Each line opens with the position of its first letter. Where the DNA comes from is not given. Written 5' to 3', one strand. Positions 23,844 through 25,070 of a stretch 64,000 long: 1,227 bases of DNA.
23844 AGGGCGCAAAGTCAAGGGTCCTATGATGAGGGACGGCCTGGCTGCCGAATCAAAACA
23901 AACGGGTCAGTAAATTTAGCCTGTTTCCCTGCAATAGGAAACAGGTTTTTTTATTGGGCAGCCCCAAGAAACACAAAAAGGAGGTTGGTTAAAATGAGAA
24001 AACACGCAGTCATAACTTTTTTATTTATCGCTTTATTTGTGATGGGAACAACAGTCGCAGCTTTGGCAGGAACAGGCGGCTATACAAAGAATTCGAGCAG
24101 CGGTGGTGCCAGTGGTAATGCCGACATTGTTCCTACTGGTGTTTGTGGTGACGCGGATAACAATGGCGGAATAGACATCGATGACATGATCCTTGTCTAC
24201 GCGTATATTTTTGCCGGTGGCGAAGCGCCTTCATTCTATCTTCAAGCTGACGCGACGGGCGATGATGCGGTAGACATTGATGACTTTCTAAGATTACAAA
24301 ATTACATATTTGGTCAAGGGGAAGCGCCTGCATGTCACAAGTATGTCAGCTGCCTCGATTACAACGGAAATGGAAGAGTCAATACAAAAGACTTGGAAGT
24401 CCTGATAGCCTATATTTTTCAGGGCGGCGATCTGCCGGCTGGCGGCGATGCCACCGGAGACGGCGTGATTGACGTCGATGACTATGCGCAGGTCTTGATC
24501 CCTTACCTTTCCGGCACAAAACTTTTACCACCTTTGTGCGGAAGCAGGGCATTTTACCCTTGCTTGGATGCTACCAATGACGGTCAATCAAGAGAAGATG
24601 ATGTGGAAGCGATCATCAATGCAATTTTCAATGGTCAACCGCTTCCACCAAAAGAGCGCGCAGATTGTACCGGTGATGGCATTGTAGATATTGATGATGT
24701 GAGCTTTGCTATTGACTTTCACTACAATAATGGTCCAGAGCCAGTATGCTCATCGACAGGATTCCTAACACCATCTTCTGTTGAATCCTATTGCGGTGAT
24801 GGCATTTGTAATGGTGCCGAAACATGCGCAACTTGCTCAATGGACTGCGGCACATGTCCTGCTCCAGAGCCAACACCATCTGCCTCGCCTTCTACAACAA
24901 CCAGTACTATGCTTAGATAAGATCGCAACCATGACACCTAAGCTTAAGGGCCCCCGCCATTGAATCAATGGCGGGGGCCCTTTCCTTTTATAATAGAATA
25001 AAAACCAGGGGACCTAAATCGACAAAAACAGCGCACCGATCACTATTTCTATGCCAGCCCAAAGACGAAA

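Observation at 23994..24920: Secreted protein built from six dockerin-type calcium-binding repeats, with no cellulosome context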

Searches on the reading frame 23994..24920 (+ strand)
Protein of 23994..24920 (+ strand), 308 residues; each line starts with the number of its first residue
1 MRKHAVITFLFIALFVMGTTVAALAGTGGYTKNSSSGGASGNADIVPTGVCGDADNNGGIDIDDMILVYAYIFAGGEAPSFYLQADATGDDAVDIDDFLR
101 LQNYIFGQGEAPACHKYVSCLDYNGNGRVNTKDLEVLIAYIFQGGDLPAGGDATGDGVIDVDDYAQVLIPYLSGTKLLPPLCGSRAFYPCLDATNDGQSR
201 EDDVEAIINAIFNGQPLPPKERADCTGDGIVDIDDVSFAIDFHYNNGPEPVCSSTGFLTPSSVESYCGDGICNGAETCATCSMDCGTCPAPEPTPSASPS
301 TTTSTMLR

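Call 4: search_protein_families(library=pfam, proteins=[window:23994-24920:+], max_evalue=10)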
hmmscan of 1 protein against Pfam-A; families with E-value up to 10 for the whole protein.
window:23994-24920:+ (308 aa): 4 families
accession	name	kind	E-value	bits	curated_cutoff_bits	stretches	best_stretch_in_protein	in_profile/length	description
PF00404.24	Dockerin_1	-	3.3e-11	43.6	22.9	3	86-141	3-56/57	Dockerin type I domain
PF13499.12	EF-hand_7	-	1.3e-05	25.9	30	2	85-166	11-64/67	EF-hand domain pair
PF00036.39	EF-hand_1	-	0.00021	21.1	25.4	2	53-66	10-23/29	EF hand domain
PF13405.12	EF-hand_6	-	0.00044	20.2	25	1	120-137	8-25/30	EF-hand domain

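Call 5: search_protein_families(library=ncbifam, proteins=[window:23994-24920:+], max_evalue=10)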
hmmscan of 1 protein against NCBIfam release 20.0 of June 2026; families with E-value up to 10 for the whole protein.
window:23994-24920:+ (308 aa): 3 families
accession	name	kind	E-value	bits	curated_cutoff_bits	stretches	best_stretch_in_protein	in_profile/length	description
NF041540.1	dockerin_GC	domain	2.8e-05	24.4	29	3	193-238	12-58/67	GC-type dockerin domain-anchored protein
NF045500.1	Omp28_seleno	equivalog_domain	0.02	14.3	200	1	86-142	325-376/377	Omp28-related selenoprotein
NF041410.1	XopAW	subfamily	0.16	11.7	120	1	84-135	111-159/235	XopAW family type III secretion system calcium-binding effector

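Call 9: find_homologous_proteins(query=window:23994-24920:+)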
Query window:23994-24920:+ (308 aa): 100 proteins with E <= 0.001 among 6169 candidates.
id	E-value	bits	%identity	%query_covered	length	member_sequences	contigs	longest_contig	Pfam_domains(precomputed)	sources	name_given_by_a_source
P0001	1.6e-206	703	100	100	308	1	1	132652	PF00404.25,PF13499.13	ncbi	ncbi:MAG: dockerin type I domain-containing protein [Candidatus Omnitrophota bacterium]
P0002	5.1e-27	113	26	67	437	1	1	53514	PF00404.25,PF13517.13,PF13499.13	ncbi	-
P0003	2.9e-13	68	34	36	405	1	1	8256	PF00404.25,PF13499.13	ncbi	-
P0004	6.0e-12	63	52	24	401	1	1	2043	-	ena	-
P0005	7.2e-12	63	52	20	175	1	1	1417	-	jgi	jgi:hypothetical protein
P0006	1.0e-11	63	51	24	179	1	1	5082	-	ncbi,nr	ncbi:dockerin type I repeat-containing protein, partial [Candidatus Micrarchaeota archaeon]|nr:docke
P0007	3.3e-11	61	45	21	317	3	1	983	PF00404.25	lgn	-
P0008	3.9e-11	61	51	24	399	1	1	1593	-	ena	-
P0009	2.6e-10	58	48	26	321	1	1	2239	PF09603.16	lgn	-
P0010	3.0e-10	58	54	20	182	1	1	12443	-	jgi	jgi:hypothetical protein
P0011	3.1e-10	58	57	20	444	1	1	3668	-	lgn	-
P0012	3.3e-10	58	52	21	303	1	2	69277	PF09603.16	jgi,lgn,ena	-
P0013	3.6e-10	58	46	27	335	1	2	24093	PF09603.16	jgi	-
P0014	9.6e-10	56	37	37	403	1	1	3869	PF09603.16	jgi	-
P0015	1.3e-9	56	54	20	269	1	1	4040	-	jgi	-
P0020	1.1e-8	53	26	65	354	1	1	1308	PF00404.25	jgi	jgi:hypothetical protein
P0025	2.8e-8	51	53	21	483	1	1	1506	PF00404.25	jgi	-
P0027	6.0e-8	50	48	21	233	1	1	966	PF00404.25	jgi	jgi:hypothetical protein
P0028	6.0e-8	50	43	28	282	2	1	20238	PF00404.25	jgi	-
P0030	7.6e-8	50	46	22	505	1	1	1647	PF00404.25,PF07603.18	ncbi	-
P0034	2.4e-7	48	44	23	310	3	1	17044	PF00404.25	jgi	jgi:hypothetical protein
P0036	2.7e-7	48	45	20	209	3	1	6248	PF00404.25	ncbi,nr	ncbi:MAG: hypothetical protein KJ723_04285 [candidate division Zixibacteria bacterium]|nr:hypothetic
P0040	4.4e-7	47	43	27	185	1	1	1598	PF00404.25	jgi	-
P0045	1.1e-6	46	46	20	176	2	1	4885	PF00404.25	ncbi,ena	-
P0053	1.8e-6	45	36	30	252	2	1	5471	PF11551.15,PF00404.25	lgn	-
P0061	5.8e-6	44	29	64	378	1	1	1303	PF00404.25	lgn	-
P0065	1.1e-5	43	47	20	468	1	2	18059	PF00404.25,PF16656.12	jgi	-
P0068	1.3e-5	43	40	20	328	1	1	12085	PF00404.25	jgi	jgi:hypothetical protein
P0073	1.7e-5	42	44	22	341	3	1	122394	PF00404.25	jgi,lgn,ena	-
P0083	6.1e-5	40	38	21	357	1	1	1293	PF00404.25,PF01364.25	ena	-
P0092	3.0e-4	38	40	24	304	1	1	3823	PF00404.25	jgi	jgi:hypothetical protein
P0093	4.4e-4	38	37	31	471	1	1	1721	PF00404.25,PF18560.8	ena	-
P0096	5.4e-4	37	38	20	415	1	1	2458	PF13585.13,PF00404.25,PF00963.25,PF18962.8,PF13860.13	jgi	-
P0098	6.8e-4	37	37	25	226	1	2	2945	PF00404.25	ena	-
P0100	7.7e-4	37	38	24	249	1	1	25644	PF00404.25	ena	-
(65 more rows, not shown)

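Call 10: find_encoding_contigs(protein=window:23994-24920:+, flank=10000)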
Protein window:23994-24920:+ (308 aa): no gene with exactly this product is on record in the collection.

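Call 13: find_encoding_contigs(protein=P0002, flank=6000, max_places=3)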
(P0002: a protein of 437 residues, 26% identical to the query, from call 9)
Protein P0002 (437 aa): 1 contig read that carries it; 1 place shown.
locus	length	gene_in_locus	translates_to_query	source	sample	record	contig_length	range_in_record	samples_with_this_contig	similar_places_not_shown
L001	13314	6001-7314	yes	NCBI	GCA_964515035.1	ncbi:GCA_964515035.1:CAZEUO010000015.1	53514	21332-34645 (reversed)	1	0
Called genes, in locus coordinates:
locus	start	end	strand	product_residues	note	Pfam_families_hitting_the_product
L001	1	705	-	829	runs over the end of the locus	-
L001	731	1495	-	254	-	PF00535:Glycos_transf_2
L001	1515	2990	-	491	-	-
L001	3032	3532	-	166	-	PF00293:NUDIX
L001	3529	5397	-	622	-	PF05170:AsmA, PF05359:DUF748, PF13116:YhdP, PF27051:TamB_N (weak)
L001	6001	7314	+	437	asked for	PF13517:FG-GAP_3 (faint), PF00404:Dockerin_1 (weak), PF13499:EF-hand_7 (faint), PF00404:Dockerin_1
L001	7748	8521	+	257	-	PF00404:Dockerin_1 (weak)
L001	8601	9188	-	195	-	-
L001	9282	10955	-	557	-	PF06826:Asp-Al_Ex, PF02080:TrkA_C, PF06826:Asp-Al_Ex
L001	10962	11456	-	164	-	PF04461:YajQ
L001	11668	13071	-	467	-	-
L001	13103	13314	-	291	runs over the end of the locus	-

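Call 14: find_encoding_contigs(protein=P0003, flank=6000, max_places=3)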
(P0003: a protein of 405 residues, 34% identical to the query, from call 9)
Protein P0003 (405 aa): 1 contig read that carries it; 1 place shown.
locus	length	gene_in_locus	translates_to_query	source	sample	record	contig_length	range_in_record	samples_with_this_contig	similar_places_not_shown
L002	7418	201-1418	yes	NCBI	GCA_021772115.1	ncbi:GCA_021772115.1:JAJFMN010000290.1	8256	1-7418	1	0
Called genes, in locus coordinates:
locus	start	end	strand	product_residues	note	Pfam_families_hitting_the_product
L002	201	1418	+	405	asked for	PF00404:Dockerin_1 (weak), PF13499:EF-hand_7 (faint), PF00404:Dockerin_1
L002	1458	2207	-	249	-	PF13085:Fer2_3, PF13183:Fer4_8, PF12838:Fer4_7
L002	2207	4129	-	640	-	PF00890:FAD_binding_2, PF02910:Succ_DH_flav_C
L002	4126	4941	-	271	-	PF01127:Sdh_cyt (weak)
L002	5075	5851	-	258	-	-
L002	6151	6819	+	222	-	-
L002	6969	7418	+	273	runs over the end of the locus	-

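Call 21: search_solved_structures(query=window:23994-24920:+, max_evalue=1, show_alignments=2)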
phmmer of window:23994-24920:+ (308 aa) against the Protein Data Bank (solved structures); distinct sequences matched with E-value up to 1: 29.
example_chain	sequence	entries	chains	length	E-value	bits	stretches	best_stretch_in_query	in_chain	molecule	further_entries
8x39_A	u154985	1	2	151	9.7e-07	31.4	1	41-108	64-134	Serine protease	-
8x3a_A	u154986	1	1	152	1e-06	31.4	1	41-108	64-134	Serine protease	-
1jfj_A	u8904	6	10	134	0.0045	19.4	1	149-235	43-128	CALCIUM-BINDING PROTEIN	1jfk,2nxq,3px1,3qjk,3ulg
5nrk_B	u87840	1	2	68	0.0061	18.9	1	85-141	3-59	DocCel5: Type I dockerin repeat domain from A. cellulolyticus family 5 endoglucanase WP_01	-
2vn5_B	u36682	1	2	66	0.0076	18.6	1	85-142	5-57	ENDOGLUCANASE A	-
4uyq_B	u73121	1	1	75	0.0079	18.6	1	50-108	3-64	Cellulosomal scaffoldin adaptor protein B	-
4uyp_B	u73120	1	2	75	0.0086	18.4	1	50-108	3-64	Cellulosomal scaffoldin adaptor protein B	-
5lxv_B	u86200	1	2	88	0.012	18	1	48-107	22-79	Carbohydrate-binding protein WP_009985128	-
2m7n_A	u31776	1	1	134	0.016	17.6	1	149-235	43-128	Calcium-binding protein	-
2vn6_B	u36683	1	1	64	0.017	17.5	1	85-142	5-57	ENDOGLUCANASE A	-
2jnx_A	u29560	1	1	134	0.022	17.1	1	150-235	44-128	Calcium binding protein 2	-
6kth_A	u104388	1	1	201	0.026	16.8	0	102-152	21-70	Juvenile hormone diol kinase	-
6kge_D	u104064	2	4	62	0.03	16.7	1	85-140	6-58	And cellulose-binding endoglucanase family 9 CelL ortholog dockerin domain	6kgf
5nrm_B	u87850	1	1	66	0.031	16.6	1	52-107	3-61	DocCel5: Type I dockerin repeat domain from A. cellulolyticus family 5 endoglucanase WP_01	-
3ul4_B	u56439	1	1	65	0.043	16.2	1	51-107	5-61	Cellulosome enzyme, dockerin type I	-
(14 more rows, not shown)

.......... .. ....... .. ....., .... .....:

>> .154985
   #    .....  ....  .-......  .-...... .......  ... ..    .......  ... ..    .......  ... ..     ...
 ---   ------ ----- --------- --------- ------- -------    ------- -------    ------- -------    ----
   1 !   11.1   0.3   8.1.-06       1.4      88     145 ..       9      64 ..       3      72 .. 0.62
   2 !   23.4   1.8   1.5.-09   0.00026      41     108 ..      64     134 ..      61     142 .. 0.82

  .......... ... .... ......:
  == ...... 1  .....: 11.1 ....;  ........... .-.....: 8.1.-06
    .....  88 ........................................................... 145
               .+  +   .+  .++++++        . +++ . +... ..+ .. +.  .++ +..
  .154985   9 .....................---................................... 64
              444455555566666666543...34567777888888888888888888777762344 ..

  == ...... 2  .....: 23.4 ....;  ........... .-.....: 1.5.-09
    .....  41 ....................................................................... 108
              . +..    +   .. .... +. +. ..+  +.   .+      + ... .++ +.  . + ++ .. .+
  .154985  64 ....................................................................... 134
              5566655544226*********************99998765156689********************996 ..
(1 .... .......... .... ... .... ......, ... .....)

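Call 31: predict_structure(alignment_id=A1)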
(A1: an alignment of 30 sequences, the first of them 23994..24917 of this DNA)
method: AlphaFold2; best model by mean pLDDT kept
length: 308 residues; sequences in the alignment: 30
mean_pLDDT: 70.9   pTM: 0.41
mean pLDDT of the five models: 70.9, 70.8, 70.3, 69.1, 68.7
residues with pLDDT >= 90: 96; 70-90: 81; 50-70: 39; < 50: 92
segments of 3 or more residues with pLDDT < 50: 18-47, 177-181, 256-295, 297-308
pLDDT, mean of each block of 10 residues (from residue 1): 55 57 38 41 49 92 97 94 89 94 94 70 73 82 79 75 76 57 63 90 94 95 94 95 85 57 38 41 40 47 41
secondary structure, 60 per line:
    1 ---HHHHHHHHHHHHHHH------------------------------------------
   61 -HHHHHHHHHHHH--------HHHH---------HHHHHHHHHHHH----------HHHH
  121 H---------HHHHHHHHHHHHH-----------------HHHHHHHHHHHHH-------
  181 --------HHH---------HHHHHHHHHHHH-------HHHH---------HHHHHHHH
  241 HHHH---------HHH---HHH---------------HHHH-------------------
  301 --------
elements in order: H4-18 H62-73 H82-85 H95-106 H117-121 H131-143 H161-173 H201-212 H220-223 H233-244 H278-281

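Call 37: fold_search(model_id=the predicted structure, library=pdb)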
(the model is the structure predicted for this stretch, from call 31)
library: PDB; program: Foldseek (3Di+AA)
matches with E <= 10: 35; with E <= 0.001: 0
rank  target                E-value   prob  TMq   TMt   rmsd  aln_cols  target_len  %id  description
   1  8x3a_MODEL_1_A        5.7e-03  1.00  0.21  0.40  10.9       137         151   26  Solution NMR structure of cellulosomal double-dockerin module of Clo1313_0689 from Clostridium thermocellum (released 2024-04-03)
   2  8x39_B                8.8e-03  1.00  0.21  0.43  10.1       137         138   26  Crystal structure of cellulosomal double-dockerin module of Clo1313_0689 from Clostridium thermocellum (released 2024-04-03)
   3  8x39_A                1.1e-02  1.00  0.21  0.42  10.7       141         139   26  Crystal structure of cellulosomal double-dockerin module of Clo1313_0689 from Clostridium thermocellum (released 2024-04-03)
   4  5lxv_B                9.9e-02  1.00  0.19  0.77   2.3        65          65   31  Crystal structure of Ruminococcus flavefaciens scaffoldin C cohesin in complex with a dockerin from an uncharacterized (released 2016-10-19)
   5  4uyp_B                1.2e-01  1.00  0.19  0.72   1.8        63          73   30  High resolution structure of the third cohesin ScaC in complex with the ScaB dockerin with a mutation in the N-termina (released 2015-04-15)
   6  5nrm_B                1.2e-01  1.00  0.18  0.76   1.5        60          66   28  Crystal structure of the sixth cohesin from Acetivibrio cellulolyticus' scaffoldin B in complex with Cel5 dockerin S51 (released 2018-01-31)
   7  2mte_MODEL_1_A        2.0e-01  1.00  0.18  0.73   1.5        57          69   24  Solution structure of Doc48S (released 2014-10-15)
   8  5nrk_B                3.2e-01  1.00  0.19  0.78   1.8        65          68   28  Crystal structure of the sixth cohesin from Acetivibrio cellulolyticus' scaffoldin B in complex with Cel5 dockerin S15 (released 2018-01-31)
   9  4fl4_G                3.4e-01  1.00  0.19  0.82   1.6        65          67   22  Scaffoldin conformation and dynamics revealed by a ternary complex from the Clostridium thermocellum cellulosome (released 2012-06-27)
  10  6kge_B                3.4e-01  1.00  0.18  0.84   1.7        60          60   25  Crystal structure of CaDoc0917(R16D)-CaCohA2 complex at pH 5.5 (released 2020-07-08)
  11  5nrk_D                3.8e-01  1.00  0.19  0.80   1.7        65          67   26  Crystal structure of the sixth cohesin from Acetivibrio cellulolyticus' scaffoldin B in complex with Cel5 dockerin S15 (released 2018-01-31)
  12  4uyq_B                4.0e-01  1.00  0.19  0.74   1.8        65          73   23  High resolution structure of the third cohesin ScaC in complex with the ScaB dockerin with a mutation in the C-termina (released 2015-04-15)
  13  6kgf_D                4.2e-01  0.99  0.17  0.74   1.8        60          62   27  Crystal structure of CaDoc0917(R16D)-CaCohA2 complex at pH 8.2 (released 2020-07-08)
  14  4fl4_D                4.7e-01  1.00  0.17  0.77   1.3        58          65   22  Scaffoldin conformation and dynamics revealed by a ternary complex from the Clostridium thermocellum cellulosome (released 2012-06-27)
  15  4dh2_B                5.2e-01  1.00  0.20  0.78   1.7        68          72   25  Crystal structure of Coh-OlpC(Cthe_0452)-Doc435(Cthe_0435) complex: A novel type I Cohesin-Dockerin complex from Clost (released 2012-11-28)
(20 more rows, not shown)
